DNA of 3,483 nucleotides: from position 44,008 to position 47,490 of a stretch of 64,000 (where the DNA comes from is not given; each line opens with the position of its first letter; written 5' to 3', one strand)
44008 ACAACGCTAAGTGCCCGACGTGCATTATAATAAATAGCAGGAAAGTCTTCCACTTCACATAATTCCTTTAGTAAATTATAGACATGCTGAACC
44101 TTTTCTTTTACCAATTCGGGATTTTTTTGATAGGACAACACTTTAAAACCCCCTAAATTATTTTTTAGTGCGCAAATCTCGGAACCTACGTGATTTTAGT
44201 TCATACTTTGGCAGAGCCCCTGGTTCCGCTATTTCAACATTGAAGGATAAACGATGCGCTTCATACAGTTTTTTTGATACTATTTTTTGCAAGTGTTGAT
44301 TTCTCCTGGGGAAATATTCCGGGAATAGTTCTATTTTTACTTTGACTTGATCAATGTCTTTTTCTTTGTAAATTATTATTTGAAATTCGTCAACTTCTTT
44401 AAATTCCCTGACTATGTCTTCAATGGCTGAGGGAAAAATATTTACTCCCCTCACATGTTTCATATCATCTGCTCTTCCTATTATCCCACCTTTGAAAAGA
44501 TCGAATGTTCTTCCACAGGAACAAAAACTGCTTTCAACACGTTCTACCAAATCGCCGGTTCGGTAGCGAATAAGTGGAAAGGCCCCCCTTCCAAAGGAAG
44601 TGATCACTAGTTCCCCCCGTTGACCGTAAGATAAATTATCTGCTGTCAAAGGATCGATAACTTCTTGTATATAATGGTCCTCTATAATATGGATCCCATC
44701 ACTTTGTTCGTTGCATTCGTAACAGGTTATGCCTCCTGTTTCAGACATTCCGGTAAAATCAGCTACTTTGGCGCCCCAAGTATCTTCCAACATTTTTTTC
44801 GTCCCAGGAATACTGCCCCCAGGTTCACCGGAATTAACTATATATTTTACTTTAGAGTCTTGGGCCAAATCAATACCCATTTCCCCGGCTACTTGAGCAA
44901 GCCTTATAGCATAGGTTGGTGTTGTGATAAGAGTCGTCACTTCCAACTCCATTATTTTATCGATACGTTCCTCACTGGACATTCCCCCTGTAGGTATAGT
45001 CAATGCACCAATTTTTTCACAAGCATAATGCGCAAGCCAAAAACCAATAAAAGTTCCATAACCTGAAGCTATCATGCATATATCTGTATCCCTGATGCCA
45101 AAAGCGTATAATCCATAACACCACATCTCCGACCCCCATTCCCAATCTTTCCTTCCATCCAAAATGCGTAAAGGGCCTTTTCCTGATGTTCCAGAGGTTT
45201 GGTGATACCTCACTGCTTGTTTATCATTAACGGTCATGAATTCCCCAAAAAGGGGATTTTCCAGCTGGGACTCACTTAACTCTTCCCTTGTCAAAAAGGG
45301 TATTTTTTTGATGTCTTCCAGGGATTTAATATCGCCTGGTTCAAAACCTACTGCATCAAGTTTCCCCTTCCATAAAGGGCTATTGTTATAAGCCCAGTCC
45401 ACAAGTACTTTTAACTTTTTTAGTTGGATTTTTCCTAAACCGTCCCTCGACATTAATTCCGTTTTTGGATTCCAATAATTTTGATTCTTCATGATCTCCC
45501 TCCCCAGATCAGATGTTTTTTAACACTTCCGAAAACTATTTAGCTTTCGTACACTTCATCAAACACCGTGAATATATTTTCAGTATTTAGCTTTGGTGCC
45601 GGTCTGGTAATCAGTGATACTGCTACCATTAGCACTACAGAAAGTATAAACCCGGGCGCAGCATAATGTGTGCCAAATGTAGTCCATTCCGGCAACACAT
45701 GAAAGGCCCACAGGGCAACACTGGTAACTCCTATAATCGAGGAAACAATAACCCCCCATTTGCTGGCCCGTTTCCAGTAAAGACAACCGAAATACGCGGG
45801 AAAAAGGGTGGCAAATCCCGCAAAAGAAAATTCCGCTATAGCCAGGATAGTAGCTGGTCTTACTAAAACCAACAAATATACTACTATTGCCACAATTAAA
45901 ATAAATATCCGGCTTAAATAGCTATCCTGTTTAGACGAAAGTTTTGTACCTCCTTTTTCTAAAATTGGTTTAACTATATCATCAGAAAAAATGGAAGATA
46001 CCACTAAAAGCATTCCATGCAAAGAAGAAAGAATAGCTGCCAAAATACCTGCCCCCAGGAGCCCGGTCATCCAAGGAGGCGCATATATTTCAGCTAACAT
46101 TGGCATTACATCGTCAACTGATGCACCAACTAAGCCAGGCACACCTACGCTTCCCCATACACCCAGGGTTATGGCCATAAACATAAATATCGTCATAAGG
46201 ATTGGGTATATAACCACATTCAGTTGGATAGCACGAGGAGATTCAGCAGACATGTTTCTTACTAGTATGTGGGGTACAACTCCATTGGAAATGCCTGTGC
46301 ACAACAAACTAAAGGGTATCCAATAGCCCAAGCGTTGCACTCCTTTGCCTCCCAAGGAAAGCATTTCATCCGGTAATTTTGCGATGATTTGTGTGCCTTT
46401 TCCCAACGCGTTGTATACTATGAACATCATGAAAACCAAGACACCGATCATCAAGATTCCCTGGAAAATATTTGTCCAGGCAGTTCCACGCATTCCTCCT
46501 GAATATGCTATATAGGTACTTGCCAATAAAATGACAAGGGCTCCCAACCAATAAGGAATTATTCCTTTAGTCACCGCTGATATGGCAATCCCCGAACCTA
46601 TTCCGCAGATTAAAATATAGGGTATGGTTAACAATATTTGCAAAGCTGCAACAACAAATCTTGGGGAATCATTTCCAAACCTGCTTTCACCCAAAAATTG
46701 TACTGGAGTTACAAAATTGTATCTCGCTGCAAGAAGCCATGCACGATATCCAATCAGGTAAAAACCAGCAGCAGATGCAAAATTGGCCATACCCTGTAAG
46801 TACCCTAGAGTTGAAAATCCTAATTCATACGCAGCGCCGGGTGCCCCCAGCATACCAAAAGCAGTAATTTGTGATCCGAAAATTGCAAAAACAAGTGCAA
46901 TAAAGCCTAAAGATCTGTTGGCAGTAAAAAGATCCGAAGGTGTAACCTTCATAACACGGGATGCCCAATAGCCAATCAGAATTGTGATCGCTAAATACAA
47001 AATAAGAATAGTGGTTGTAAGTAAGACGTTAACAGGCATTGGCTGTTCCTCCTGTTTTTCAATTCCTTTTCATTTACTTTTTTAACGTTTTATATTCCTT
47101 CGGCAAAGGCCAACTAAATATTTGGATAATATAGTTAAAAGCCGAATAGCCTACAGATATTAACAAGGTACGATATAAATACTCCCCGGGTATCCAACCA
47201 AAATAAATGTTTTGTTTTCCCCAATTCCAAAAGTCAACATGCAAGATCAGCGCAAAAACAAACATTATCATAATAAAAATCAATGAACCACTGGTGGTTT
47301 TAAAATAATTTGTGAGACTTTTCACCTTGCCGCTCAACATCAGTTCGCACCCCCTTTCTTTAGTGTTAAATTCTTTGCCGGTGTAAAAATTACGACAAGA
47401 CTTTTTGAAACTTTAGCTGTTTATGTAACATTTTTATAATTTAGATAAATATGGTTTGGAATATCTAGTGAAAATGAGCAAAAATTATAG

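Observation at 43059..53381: Accessory catabolic island: PaaK-like CoA ligase + SSS/DUF4212 transporter + stand-alone 5S-type carboxyltransferase + XDH-family molybdoenzyme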

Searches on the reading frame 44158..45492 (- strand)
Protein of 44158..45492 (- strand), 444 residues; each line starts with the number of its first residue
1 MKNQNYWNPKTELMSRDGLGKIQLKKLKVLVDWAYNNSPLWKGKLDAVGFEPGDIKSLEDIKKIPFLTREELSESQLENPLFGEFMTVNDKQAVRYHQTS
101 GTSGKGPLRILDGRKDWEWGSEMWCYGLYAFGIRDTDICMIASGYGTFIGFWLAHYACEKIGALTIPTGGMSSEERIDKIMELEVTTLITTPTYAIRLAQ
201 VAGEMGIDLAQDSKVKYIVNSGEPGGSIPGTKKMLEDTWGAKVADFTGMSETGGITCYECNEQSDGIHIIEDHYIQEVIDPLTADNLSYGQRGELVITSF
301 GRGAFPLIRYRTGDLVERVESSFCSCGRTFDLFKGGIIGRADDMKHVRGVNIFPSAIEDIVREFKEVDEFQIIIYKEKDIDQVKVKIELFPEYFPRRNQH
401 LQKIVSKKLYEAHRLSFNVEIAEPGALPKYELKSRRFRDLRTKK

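Call 3: search_protein_families(library=pfam, proteins=[window:44158-45492:-])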
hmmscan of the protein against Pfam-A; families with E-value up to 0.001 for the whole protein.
window:44158-45492:- (444 aa): 2 families
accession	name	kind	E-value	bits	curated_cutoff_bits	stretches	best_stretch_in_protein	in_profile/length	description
PF14535.12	AMP-binding_C_2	-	1.8e-19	70.2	25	1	349-441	1-96/96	AMP-binding enzyme C-terminal domain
PF00501.34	AMP-binding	-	3.4e-06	26.6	29.9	1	162-298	231-375/384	AMP-binding enzyme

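Call 4: search_protein_families(library=ncbifam, proteins=[window:44158-45492:-])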
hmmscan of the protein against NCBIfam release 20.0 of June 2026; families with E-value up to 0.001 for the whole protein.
window:44158-45492:- (444 aa): 16 families
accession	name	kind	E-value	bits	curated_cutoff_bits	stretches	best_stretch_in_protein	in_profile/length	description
NF041878.1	paak_haloarch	equivalog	5.8e-83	278.8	700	1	10-432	4-417/427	phenylacetate--CoA ligase PaaK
TIGR02155.1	PA_CoA_ligase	equivalog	2.6e-81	273.3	646.3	1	13-441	2-422/422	phenylacetate--CoA ligase PaaK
NF053551.1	FlxY_rubin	equivalog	5e-47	160.6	520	1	14-430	4-408/424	flexirubin biosynthesis putative acyl-CoA ligase FlxY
NF045666.1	DVU1553_fam_AMP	equivalog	4.5e-41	141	300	1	11-330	15-321/331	DVU_1553 family AMP-dependent CoA ligase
TIGR03335.1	F390_ftsA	equivalog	4.7e-35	121.2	458.7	1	6-332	1-322/445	coenzyme F390 synthetase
NF041217.1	BagE_FevW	exception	3.6e-19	69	800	1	82-409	61-378/424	bagremycin/ferroverdin synthetase BagE/FevW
TIGR02304.1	aden_form_hyp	equivalog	5.1e-06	25.7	251.9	1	296-415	283-404/430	F390 synthetase-related protein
NF041596.1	fum_diaprop_lig_DdaG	equivalog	6.7e-06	25.3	700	1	241-363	197-315/390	fumarate--(S)-2,3-diaminopropanoate ligase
NF009071.0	PRK12406.1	subfamily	7.3e-06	24.7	701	1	160-372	220-433/510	acyl-CoA synthetase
NF004837.0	PRK06187.1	subfamily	2.2e-05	22.9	476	0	338-383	419-464/531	long-chain-fatty-acid--CoA ligase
NF006624.1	PRK09192.1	subfamily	3.1e-05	22.5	600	1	337-429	452-545/567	fatty acyl-AMP ligase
NF005801.1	PRK07656.1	equivalog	3.7e-05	22.6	657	0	97-210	170-279/500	FadD3 family acyl-CoA ligase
NF006167.0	PRK08308.1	equivalog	7.7e-05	21.7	513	1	338-379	310-349/414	acyl-CoA synthetase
NF005676.0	PRK07470.1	equivalog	0.00011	20.9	774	0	337-408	425-496/544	acyl-CoA synthetase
NF005797.0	PRK07638.1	equivalog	0.00014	20.6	518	1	337-376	379-418/487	acyl-CoA synthetase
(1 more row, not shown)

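Call 45: search_solved_structures(query=window:44158-45492:-, max_evalue=0.00001)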
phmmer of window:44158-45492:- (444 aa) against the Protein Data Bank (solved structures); distinct sequences matched with E-value up to 0.00001: 9.
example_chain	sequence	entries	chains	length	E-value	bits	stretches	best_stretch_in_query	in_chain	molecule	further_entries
4r1l_A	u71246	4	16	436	8.2e-70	238.9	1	4-444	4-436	Phenylacetate-coenzyme A ligase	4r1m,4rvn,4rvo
6hdw_A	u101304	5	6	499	3e-61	210.7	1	4-440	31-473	2-hydroxyisobutyryl-CoA synthetase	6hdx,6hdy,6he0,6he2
2y4o_A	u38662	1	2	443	1.7e-59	204.9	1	12-396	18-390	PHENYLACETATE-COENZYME A LIGASE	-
2y27_A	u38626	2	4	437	5e-59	203.4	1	12-396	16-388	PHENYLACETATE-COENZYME A LIGASE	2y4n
9s3l_A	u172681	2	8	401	8.7e-28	100.4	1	54-389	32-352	Phenylacetate-CoA ligase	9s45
6wuq_A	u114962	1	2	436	1.2e-20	76.8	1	59-377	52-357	AjiA1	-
6siw_A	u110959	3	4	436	1.3e-20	76.8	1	82-416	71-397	PaaK-like ligase (AMP-dependent synthetase and ligase) | AMP-dependent synthetase and ligase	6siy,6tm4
6siw_B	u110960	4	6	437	1.3e-20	76.8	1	82-416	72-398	PaaK-like ligase (AMP-dependent synthetase and ligase) | AMP-dependent synthetase and ligase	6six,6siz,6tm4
3lax_A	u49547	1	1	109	1.9e-10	43.3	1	340-441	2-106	Phenylacetate-coenzyme A ligase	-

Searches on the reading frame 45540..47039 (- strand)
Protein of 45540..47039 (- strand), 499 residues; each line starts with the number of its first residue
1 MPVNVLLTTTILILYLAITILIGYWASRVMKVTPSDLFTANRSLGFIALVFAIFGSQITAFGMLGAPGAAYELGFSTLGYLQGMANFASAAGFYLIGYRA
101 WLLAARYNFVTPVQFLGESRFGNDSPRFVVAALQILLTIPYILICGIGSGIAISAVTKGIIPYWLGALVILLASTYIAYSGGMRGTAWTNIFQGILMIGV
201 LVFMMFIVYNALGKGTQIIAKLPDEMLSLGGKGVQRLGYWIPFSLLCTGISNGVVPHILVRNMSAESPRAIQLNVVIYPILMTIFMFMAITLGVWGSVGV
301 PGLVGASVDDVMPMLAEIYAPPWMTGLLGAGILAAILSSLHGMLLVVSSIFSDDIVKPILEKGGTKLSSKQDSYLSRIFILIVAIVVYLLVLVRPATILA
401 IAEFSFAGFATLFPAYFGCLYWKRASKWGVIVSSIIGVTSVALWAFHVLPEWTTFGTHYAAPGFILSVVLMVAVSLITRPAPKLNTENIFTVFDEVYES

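Call 3: search_protein_families(library=pfam, proteins=[window:45540-47039:-])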
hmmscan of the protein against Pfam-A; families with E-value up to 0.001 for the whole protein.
window:45540-47039:- (499 aa): 1 family
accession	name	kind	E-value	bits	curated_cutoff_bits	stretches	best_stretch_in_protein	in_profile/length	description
PF00474.23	SSF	-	1.9e-39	136.1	22.8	1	38-437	2-406/406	Sodium:solute symporter family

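Call 4: search_protein_families(library=ncbifam, proteins=[window:45540-47039:-])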
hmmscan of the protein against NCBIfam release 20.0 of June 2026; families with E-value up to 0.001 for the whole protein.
window:45540-47039:- (499 aa): 9 families
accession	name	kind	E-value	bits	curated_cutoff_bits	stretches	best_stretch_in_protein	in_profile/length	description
TIGR02121.1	Na_Pro_sym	equivalog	2.7e-41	141.8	515.5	1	9-487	4-478/488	sodium/proline symporter PutP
TIGR02119.1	panF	equivalog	1.8e-36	126.1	328.05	1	12-476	7-466/471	sodium/pantothenate symporter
TIGR00813.1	sss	superfamily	5.1e-35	121.3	184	1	37-437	1-411/411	sodium/solute symporter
NF011948.0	PRK15419.1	equivalog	1.7e-28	99.7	955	1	11-498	10-492/502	sodium/proline symporter PutP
TIGR03648.1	Na_symport_lg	subfamily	8.8e-23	80.5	320.75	2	314-450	354-486/547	VC_2705 family sodium/solute symporter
NF046076.1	monocarbox_MctP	equivalog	1.8e-14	53.3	625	1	10-448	3-441/481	monocarboxylate uptake permease MctP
NF058657.1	MncbAcdTpMctC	equivalog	9e-13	47.5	670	1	4-441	4-449/527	monocarboxylic acid transporter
NF007790.0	PRK10484.1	equivalog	5.9e-12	45.2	401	1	11-484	8-489/527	solute:sodium symporter family transporter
NF006903.2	PRK09395.1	subfamily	2.5e-10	39.4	750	1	9-444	38-478/552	cation/acetate symporter ActP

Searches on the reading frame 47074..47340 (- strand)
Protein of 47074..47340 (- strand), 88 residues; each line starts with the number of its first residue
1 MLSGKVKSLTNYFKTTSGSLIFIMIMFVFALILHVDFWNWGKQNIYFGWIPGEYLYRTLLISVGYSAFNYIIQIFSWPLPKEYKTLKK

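Call 3: search_protein_families(library=pfam, proteins=[window:47074-47340:-])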
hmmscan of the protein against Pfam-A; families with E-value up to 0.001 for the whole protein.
window:47074-47340:- (88 aa): 0 families

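Call 4: search_protein_families(library=ncbifam, proteins=[window:47074-47340:-])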
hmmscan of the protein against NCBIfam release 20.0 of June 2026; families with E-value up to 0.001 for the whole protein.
window:47074-47340:- (88 aa): 0 families

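Call 6: search_protein_families(library=pfam, proteins=[window:47074-47340:-], max_evalue=10)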
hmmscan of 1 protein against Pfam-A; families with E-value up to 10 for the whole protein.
window:47074-47340:- (88 aa): 2 families
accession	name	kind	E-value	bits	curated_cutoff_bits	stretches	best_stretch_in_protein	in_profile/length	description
PF04290.18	DctQ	-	0.0044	17.3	28.3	1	2-76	57-128/132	Tripartite ATP-independent periplasmic transporters, DctQ component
PF17431.7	YpmT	-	0.78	10.3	25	0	18-82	8-58/60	Uncharacterized YmpT-like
